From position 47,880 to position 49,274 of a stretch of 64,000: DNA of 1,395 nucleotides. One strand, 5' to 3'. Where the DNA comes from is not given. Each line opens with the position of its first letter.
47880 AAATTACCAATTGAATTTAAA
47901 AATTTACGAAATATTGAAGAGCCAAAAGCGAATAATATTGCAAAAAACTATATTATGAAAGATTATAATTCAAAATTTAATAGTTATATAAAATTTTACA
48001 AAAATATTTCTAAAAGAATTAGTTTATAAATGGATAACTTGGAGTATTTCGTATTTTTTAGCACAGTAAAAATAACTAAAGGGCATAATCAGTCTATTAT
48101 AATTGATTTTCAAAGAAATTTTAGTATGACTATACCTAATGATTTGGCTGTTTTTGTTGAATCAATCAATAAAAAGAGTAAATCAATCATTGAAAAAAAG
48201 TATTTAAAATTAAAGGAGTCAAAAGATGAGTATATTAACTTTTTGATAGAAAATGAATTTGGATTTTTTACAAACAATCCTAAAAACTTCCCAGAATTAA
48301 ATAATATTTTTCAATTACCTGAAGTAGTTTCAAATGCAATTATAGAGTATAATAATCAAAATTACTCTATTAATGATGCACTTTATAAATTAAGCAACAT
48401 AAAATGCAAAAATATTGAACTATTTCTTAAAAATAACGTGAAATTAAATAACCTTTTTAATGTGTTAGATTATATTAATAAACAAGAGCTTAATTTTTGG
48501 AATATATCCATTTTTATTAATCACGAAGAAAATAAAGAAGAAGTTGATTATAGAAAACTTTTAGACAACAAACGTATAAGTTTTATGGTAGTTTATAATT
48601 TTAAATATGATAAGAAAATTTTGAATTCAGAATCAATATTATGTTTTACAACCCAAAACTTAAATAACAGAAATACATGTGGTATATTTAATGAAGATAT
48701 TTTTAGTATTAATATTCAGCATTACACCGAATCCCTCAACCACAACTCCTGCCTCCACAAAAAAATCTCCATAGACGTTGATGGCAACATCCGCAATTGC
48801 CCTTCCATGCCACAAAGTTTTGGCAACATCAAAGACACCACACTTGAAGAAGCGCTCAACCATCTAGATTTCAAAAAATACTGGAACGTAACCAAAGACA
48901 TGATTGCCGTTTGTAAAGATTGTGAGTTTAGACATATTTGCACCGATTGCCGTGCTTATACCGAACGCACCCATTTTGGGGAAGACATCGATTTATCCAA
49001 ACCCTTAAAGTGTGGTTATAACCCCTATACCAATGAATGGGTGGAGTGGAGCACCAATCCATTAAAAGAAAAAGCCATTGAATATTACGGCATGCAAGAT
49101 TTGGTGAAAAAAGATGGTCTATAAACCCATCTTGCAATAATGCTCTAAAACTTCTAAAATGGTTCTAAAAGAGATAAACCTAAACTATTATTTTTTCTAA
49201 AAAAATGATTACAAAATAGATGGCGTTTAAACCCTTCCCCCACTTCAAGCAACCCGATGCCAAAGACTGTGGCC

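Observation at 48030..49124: SPASM domain with all seven Cys, but no radical-SAM CxxxCxxC cluster motif upstream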

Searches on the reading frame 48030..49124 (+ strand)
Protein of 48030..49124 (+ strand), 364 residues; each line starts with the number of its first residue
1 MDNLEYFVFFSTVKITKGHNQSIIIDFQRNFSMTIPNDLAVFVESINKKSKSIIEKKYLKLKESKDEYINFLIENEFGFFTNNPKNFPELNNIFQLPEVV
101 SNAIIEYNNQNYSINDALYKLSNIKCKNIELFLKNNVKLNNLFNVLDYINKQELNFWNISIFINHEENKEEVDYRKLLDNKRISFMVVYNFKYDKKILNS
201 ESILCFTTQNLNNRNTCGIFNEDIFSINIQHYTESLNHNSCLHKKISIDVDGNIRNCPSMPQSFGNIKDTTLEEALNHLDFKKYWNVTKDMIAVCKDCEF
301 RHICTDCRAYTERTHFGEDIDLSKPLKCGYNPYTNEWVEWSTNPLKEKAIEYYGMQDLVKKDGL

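Call 3: search_protein_families(library=ncbifam, proteins=[window:48030-49124:+], max_evalue=0.01)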
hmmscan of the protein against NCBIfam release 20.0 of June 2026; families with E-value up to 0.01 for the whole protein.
window:48030-49124:+ (364 aa): 10 families
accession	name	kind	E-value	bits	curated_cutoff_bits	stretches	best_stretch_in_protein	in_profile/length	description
TIGR04193.1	SPASM_w_grasp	equivalog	8.6e-93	311.5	175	1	6-346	1-341/342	grasp-with-spasm system SPASM domain peptide maturase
TIGR04085.1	rSAM_more_4Fe4S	domain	9.2e-08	32.4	27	1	244-313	5-80/93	SPASM domain-containing protein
TIGR04103.1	rSAM_nif11_3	equivalog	1.5e-05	23.9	725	1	245-317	253-334/412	nif11-class peptide radical SAM maturase 3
TIGR04082.1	rSAM_for_selen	equivalog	2.3e-05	23.4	350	1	246-312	439-501/516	thio(seleno)oxazole modification radical SAM maturase SbtM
TIGR04545.1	rSAM_ahbD_hemeb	equivalog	0.0001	21.9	500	1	248-312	258-322/339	heme b synthase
TIGR04304.1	GeoRSP_SPASM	equivalog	0.0003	20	300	1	245-307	211-274/293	GeoRSP system SPASM domain protein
TIGR04053.2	TIGR04053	equivalog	0.0007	18.9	395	1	248-310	285-347/366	TIGR04053 family radical SAM/SPASM domain-containing protein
TIGR04055.1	rSAM_NirJ2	equivalog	0.0014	18.3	500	1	247-311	244-307/326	putative heme d1 biosynthesis radical SAM protein NirJ2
NF038073.1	rSAM_STM4011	subfamily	0.0024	17.2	200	1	223-277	188-242/278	STM4011 family radical SAM protein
TIGR03913.1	rad_SAM_trio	equivalog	0.0051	15.2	591.75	1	244-318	266-345/477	GDL motif peptide-associated radical SAM/SPASM maturase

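Call 4: search_protein_families(library=pfam, proteins=[window:48030-49124:+], max_evalue=0.1)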
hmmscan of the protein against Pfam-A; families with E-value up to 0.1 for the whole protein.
window:48030-49124:+ (364 aa): 1 family
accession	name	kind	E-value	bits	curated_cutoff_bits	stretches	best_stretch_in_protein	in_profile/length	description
PF13186.11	SPASM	-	1.7e-06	28.7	21.5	1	243-299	5-67/67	Iron-sulfur cluster-binding domain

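Call 12: find_homologous_proteins(query=window:48030-49121:+, max_evalue=0.00001)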
Query window:48030-49121:+ (364 aa): 3744 proteins with E <= 0.00001 among 6017 candidates; the best 120 are listed.
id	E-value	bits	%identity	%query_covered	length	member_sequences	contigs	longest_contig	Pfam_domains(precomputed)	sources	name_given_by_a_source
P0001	4.0e-242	821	100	100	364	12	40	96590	PF13186.12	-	-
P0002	3.5e-212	722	89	99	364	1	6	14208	PF13186.12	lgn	-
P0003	7.0e-117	409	55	98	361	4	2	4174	PF13186.12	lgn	-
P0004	1.6e-114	401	54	97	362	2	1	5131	PF13186.12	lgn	-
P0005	9.1e-113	395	54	98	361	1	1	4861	PF13186.12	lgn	-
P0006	1.3e-112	395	54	97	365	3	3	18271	PF13186.12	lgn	-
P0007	5.2e-112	393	54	98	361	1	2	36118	PF13186.12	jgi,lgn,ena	jgi:SPASM domain peptide maturase of grasp-with-spasm system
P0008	1.0e-111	392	54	98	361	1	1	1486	PF13186.12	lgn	-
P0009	2.0e-111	391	52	99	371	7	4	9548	PF13186.12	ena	-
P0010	7.4e-110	386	53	98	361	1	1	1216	PF13186.12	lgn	-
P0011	3.7e-109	383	51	98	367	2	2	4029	PF13186.12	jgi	-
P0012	4.4e-108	380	52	98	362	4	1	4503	PF13186.12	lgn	-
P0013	4.9e-108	380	50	98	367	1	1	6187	PF13186.12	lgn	-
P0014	6.1e-108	379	51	98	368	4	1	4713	PF13186.12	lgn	-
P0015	5.6e-107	376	52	98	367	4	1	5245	PF13186.12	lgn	-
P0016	8.7e-107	375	53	98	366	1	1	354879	PF13186.12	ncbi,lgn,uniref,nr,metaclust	ncbi:SPASM domain peptide maturase, grasp-with-spasm system [Chryseobacterium taeanense]|uniref:SPAS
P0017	1.4e-106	375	52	97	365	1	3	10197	PF13186.12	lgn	-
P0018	2.5e-106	374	52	98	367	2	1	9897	PF13186.12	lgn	-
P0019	3.3e-106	374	51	98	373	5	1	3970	PF13186.12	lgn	-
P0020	3.5e-106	373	51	97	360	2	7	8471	PF13186.12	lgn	-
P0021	6.8e-106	372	51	98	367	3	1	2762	PF13186.12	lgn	-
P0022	7.5e-106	372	52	98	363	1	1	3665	PF13186.12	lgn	-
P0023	7.7e-106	372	52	98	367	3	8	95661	PF13186.12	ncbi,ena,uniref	ncbi:grasp-with-spasm system SPASM domain peptide maturase [Flavobacterium sp.]|uniref:grasp-with-sp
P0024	2.4e-105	371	50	97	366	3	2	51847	PF13186.12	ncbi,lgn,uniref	ncbi:grasp-with-spasm system SPASM domain peptide maturase [Flavobacterium sp.]|uniref:grasp-with-sp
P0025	2.6e-105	371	53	97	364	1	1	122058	PF13186.12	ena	-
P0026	4.0e-105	370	50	98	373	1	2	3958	PF13186.12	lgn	-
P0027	4.0e-105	370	53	96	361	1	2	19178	PF13186.12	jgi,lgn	jgi:SPASM domain peptide maturase of grasp-with-spasm system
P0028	4.8e-105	370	52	99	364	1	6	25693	PF13186.12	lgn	-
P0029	7.1e-105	369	57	84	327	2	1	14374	PF13186.12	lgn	-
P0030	4.3e-104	367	50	98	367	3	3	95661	PF13186.12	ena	-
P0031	7.3e-104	366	52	98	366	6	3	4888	PF13186.12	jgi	jgi:SPASM domain peptide maturase of grasp-with-spasm system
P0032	7.7e-104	366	50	98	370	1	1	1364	PF13186.12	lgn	-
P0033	8.3e-104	366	50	98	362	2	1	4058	PF13186.12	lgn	-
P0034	9.1e-104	365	51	98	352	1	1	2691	PF13186.12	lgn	-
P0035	1.7e-103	365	52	97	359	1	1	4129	PF13186.12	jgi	jgi:SPASM domain peptide maturase of grasp-with-spasm system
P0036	2.1e-103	364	50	98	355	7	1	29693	PF13186.12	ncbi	-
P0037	4.3e-103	363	52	98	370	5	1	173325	PF13186.12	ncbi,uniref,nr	ncbi:hypothetical protein CHA01nite_21420 [Chryseobacterium hagamense]|uniref:4Fe4S-binding SPASM do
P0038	5.2e-103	363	51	98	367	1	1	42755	PF13186.12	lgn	-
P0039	6.5e-103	363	49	99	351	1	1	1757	PF13186.12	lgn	-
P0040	1.1e-102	362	51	99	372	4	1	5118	PF13186.12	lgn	-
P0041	1.6e-102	361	50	97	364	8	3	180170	PF13186.12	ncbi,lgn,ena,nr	nr:grasp-with-spasm system SPASM domain peptide maturase [uncultured Flavobacterium sp.]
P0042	1.9e-102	361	50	98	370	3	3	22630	PF13186.12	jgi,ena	jgi:SPASM domain peptide maturase of grasp-with-spasm system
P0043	2.4e-102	361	49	99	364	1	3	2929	PF13186.12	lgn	-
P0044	2.5e-102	361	50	98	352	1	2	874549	PF13186.12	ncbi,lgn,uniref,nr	ncbi:SPASM domain peptide maturase, grasp-with-spasm system [Chryseobacterium piscicola]|uniref:Gras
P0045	2.8e-102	361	52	98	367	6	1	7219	PF13186.12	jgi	jgi:SPASM domain peptide maturase of grasp-with-spasm system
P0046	3.4e-102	360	50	98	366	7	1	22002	PF13186.12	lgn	-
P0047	3.9e-102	360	48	98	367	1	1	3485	PF13186.12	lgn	-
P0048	4.4e-102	360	52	98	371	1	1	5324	PF13186.12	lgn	-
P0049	9.7e-102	359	50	98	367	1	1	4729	PF13186.12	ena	-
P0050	1.3e-101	358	51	98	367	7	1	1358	PF13186.12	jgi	jgi:SPASM domain peptide maturase of grasp-with-spasm system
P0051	1.6e-101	358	51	99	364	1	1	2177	PF13186.12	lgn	-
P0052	1.7e-101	358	52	99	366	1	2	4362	PF13186.12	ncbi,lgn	-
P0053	2.0e-101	358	51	98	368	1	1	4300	PF13186.12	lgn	-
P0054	2.8e-101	357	51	98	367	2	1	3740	PF13186.12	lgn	-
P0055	3.2e-101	357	49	98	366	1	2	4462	PF13186.12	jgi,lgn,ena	jgi:SPASM domain peptide maturase of grasp-with-spasm system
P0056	3.9e-101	357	53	90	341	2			PF13186.12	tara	tara:strand:- start:276 stop:1301 length:1026 start_codon:yes stop_codon:yes gene_type:complete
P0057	5.2e-101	356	49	98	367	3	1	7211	PF13186.12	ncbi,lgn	-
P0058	5.7e-101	356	49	100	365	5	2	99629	PF13186.12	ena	-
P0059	8.9e-101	356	48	98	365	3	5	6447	PF13186.12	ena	-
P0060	1.0e-100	355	49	95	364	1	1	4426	PF13186.12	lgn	-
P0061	1.4e-100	355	51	99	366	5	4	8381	PF13186.12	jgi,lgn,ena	jgi:SPASM domain peptide maturase of grasp-with-spasm system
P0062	1.7e-100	355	50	97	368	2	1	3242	PF13186.12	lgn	-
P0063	2.7e-100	354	49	98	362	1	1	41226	PF13186.12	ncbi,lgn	ncbi:MAG: grasp-with-spasm system SPASM domain peptide maturase [Flavobacterium sp.]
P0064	2.8e-100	354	49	100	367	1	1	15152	PF13186.12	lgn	-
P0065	3.2e-100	354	48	97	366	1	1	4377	PF13186.12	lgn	-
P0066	3.5e-100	354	51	90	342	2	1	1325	PF13186.12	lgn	-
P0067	7.6e-100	353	50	98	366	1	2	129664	PF13186.12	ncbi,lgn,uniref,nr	ncbi:grasp-with-spasm system SPASM domain peptide maturase [Chryseobacterium taihuense]|uniref:SPASM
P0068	1.0e-99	352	50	99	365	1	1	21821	PF13186.12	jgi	jgi:SPASM domain peptide maturase of grasp-with-spasm system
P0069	1.0e-99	352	50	98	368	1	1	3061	PF13186.12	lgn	-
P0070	1.3e-99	352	51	99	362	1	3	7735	PF13186.12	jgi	jgi:SPASM domain peptide maturase of grasp-with-spasm system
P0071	1.3e-99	352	48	98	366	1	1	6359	PF13186.12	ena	-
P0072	1.8e-99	351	48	98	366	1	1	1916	PF13186.12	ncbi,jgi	jgi:SPASM domain peptide maturase of grasp-with-spasm system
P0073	2.1e-99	351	53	91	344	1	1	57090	PF13186.12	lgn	-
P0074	2.7e-99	351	50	96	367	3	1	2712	PF13186.12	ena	-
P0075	3.1e-99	351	50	98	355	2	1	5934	PF13186.12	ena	-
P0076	3.6e-99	350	48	98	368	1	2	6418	PF13186.12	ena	-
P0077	3.8e-99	350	47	98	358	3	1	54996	PF13186.12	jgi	jgi:SPASM domain peptide maturase of grasp-with-spasm system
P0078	5.7e-99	350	49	98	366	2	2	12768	PF13186.12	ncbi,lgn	-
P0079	6.5e-99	350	48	99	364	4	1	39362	PF13186.12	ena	-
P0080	1.0e-98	349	51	95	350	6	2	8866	PF13186.12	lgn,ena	-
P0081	1.0e-98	349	52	98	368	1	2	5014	PF13186.12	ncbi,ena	-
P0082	1.1e-98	349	49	98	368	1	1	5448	PF13186.12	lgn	-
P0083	1.4e-98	348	49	95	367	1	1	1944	PF13186.12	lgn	-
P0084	2.1e-98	348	50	99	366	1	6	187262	PF13186.12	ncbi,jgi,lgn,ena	jgi:SPASM domain peptide maturase of grasp-with-spasm system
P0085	2.7e-98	348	49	99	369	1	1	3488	PF13186.12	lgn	-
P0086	3.1e-98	347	53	90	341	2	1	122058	PF13186.12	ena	-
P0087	3.1e-98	347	48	97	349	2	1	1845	PF13186.12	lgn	-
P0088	3.1e-98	347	52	98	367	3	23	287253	PF13186.12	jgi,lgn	jgi:SPASM domain peptide maturase of grasp-with-spasm system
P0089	5.1e-98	347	49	98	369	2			PF13186.12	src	-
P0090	5.6e-98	346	50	97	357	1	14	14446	PF13186.12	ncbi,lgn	-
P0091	6.4e-98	346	52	98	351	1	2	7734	PF13186.12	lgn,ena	-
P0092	7.1e-98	346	50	97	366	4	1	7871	PF13186.12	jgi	jgi:SPASM domain peptide maturase of grasp-with-spasm system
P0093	7.2e-98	346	50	98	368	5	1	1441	PF13186.12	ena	-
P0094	8.1e-98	346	48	98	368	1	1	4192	PF13186.12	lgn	-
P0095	9.0e-98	346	51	97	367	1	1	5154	PF13186.12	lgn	-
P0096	1.1e-97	346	47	97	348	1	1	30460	PF13186.12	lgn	-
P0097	1.1e-97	346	48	98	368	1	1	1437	PF13186.12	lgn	-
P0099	1.9e-97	345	50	99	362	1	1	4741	PF13186.12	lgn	-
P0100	2.2e-97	344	48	100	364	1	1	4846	PF13186.12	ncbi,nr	ncbi:MAG: grasp-with-spasm system SPASM domain peptide maturase [Flavobacteriaceae bacterium]|nr:gra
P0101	2.6e-97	344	49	99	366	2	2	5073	PF13186.12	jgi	jgi:SPASM domain peptide maturase of grasp-with-spasm system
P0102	3.2e-97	344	49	99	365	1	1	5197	PF13186.12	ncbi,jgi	jgi:SPASM domain peptide maturase of grasp-with-spasm system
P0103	3.5e-97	344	52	93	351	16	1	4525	PF13186.12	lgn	-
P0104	4.0e-97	344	50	99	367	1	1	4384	PF13186.12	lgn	-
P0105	4.1e-97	344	48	98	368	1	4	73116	PF13186.12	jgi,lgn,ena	-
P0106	4.6e-97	343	50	99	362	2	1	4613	PF13186.12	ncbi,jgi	jgi:SPASM domain peptide maturase of grasp-with-spasm system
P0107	4.7e-97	343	47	95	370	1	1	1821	PF13186.12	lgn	-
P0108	5.4e-97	343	48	98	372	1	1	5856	PF13186.12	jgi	-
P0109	5.5e-97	343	50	99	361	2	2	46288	PF13186.12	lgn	-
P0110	7.3e-97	343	50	99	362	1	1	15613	PF13186.12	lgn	-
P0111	7.5e-97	343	51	99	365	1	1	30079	PF13186.12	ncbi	ncbi:MAG: grasp-with-spasm system SPASM domain peptide maturase [Flavobacterium sp.]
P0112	9.7e-97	342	50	99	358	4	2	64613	PF13186.12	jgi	jgi:SPASM domain peptide maturase of grasp-with-spasm system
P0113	1.6e-96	342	51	90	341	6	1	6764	PF13186.12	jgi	jgi:SPASM domain peptide maturase of grasp-with-spasm system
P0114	2.0e-96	341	48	99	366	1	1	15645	PF13186.12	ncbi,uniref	ncbi:grasp-with-spasm system SPASM domain peptide maturase [Bizionia sp.]|uniref:grasp-with-spasm sy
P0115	2.1e-96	341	49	98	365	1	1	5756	PF13186.12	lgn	-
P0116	2.4e-96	341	50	99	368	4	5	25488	PF13186.12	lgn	-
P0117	2.5e-96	341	48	98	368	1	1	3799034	PF13186.12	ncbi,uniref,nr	ncbi:grasp-with-spasm system SPASM domain peptide maturase [Chryseobacterium daecheongense]|uniref:g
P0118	2.5e-96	341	47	98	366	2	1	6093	PF13186.12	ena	-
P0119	2.9e-96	341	47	97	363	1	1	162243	PF13186.12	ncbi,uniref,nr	ncbi:hypothetical protein ACM39_13410 [Chryseobacterium sp. FH2]|uniref:grasp-with-spasm system SPAS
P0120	3.0e-96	341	47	98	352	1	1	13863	PF13186.12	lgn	-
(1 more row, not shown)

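Call 16: search_solved_structures(query=A1, max_evalue=1, show_alignments=3)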
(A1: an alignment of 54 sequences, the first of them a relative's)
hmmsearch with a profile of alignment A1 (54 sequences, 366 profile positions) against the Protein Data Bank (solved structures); distinct sequences matched with E-value up to 1: 1.
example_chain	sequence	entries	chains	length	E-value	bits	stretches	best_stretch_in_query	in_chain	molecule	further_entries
1rp3_A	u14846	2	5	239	0.045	16.6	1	35-149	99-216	RNA polymerase sigma factor SIGMA-28 (FliA) | RNA polymerase sigma factor FliA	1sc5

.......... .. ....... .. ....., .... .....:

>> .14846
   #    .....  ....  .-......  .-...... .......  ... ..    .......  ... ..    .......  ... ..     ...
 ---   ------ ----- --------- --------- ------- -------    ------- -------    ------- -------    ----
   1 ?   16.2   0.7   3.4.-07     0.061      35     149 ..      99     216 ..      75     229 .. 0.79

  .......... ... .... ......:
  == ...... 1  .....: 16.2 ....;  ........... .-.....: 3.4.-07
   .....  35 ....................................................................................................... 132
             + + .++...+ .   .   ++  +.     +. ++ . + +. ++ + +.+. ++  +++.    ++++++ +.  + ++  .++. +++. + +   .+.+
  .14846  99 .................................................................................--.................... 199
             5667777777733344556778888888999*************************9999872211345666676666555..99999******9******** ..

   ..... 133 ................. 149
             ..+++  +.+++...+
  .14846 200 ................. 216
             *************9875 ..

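Call 22: predict_structure(alignment_id=A1)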
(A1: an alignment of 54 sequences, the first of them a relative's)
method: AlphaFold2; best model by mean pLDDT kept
length: 364 residues; sequences in the alignment: 54
mean_pLDDT: 77.5   pTM: 0.70
mean pLDDT of the five models: 77.5, 76.0, 74.5, 70.7, 69.2
residues with pLDDT >= 90: 162; 70-90: 99; 50-70: 31; < 50: 72
segments of 3 or more residues with pLDDT < 50: 218-220, 293-300, 303-355, 357-364
pLDDT, mean of each block of 10 residues (from residue 1): 85 82 84 87 93 91 91 95 91 81 89 94 92 89 95 93 94 94 92 89 90 60 61 75 84 84 91 90 69 47 46 42 38 39 41 45 43
secondary structure, 60 per line:
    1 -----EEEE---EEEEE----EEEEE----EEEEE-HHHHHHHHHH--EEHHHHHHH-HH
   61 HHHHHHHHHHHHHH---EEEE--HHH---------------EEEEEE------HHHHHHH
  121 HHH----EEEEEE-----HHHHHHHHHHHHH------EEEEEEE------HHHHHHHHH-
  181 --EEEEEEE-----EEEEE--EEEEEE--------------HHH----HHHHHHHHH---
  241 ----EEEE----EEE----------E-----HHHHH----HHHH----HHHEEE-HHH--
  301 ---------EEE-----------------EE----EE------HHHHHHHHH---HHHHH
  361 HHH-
elements in order: E6-9 E13-17 E22-26 E31-35 H37-46 H51-57 H59-74 E78-81 E102-107 H114-123 E128-133 H139-151 E158-164 H171-179 E183-189 E195-199 E202-207 H229-237 E245-248 E253-255 H272-276 H281-284 E292-294 E310-312 H344-352 H356-363

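Call 24: fold_search(model_id=the predicted structure, library=pdb)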
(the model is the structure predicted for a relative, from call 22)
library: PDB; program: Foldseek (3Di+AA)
matches with E <= 10: 1361; with E <= 0.001: 4
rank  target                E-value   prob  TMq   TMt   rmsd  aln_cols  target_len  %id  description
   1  5v1s_B                2.3e-04  0.97  0.26  0.24  14.0       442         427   11  Crystal structure of Streptococcus suis SuiB bound to S-adenosylmethionine (released 2017-08-30)
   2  5v1q_B                3.3e-04  0.99  0.29  0.25  13.0       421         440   11  Crystal structure of Streptococcus suis SuiB (released 2017-08-30)
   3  5wgg_A                7.2e-04  0.97  0.28  0.25  10.9       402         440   10  Structural Insights into Thioether Bond Formation in the Biosynthesis of Sactipeptides (released 2017-07-26)
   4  5v1t_A                9.7e-04  0.94  0.25  0.22  13.8       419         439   11  Crystal structure of Streptococcus suis SuiB bound to precursor peptide SuiA (released 2017-08-30)
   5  4m7t                  1.2e-03  1.00  0.33  0.47   7.0       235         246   11  Crystal structure of BtrN in complex with AdoMet and 2-DOIA (released 2013-10-02)
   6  5v1s_A                1.5e-03  0.89  0.26  0.23  13.8       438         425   10  Crystal structure of Streptococcus suis SuiB bound to S-adenosylmethionine (released 2017-08-30)
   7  5why_B                1.9e-03  0.94  0.30  0.27  10.8       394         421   12  Structural Insights into Thioether Bond Formation in the Biosynthesis of Sactipeptides (released 2017-07-26)
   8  1rkx_B                2.9e-02  0.23  0.11  0.11  11.1       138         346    8  Crystal Structure at 1.8 Angstrom of CDP-D-glucose 4,6-dehydratase from Yersinia pseudotuberculosis (released 2004-03-30)
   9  1rkx_A                3.4e-02  0.18  0.11  0.11  11.3       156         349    8  Crystal Structure at 1.8 Angstrom of CDP-D-glucose 4,6-dehydratase from Yersinia pseudotuberculosis (released 2004-03-30)
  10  1pjs_A                3.4e-02  0.18  0.10  0.09  12.8       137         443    9  The co-crystal structure of CysG, the multifunctional methyltransferase/dehydrogenase/ferrochelatase for siroheme synt (released 2003-12-02)
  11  1pjq_A                3.4e-02  0.18  0.10  0.09  12.8       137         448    9  Structure and function of CysG, the multifunctional methyltransferase/dehydrogenase/ferrochelatase for siroheme synthe (released 2003-12-02)
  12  5xce_A                5.2e-02  0.30  0.11  0.20   9.4       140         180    7  Crystal structure of Wild type Vps29 from Entamoeba histolytica (released 2017-10-04)
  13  1rkx_D                5.2e-02  0.12  0.11  0.11  11.9       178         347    8  Crystal Structure at 1.8 Angstrom of CDP-D-glucose 4,6-dehydratase from Yersinia pseudotuberculosis (released 2004-03-30)
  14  7ayc                  5.6e-02  0.23  0.13  0.13   8.0       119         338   10  Crystal Structure of human mitochondrial 2-Enoyl Thioester Reductase (MECR) with single mutation G165Q (released 2022-06-01)
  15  6pr2_A                5.9e-02  0.16  0.11  0.09  12.8       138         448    9  R261A/S128A S. typhimurium siroheme synthase (released 2020-02-26)
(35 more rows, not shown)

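Call 26: search_solved_structures(query=A1, max_evalue=10, show_alignments=0)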
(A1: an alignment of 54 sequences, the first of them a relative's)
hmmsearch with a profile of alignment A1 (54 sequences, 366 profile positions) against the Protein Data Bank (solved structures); distinct sequences matched with E-value up to 10: 1.
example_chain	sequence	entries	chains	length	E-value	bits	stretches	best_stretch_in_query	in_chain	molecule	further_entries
1rp3_A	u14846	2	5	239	0.045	16.6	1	35-149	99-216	RNA polymerase sigma factor SIGMA-28 (FliA) | RNA polymerase sigma factor FliA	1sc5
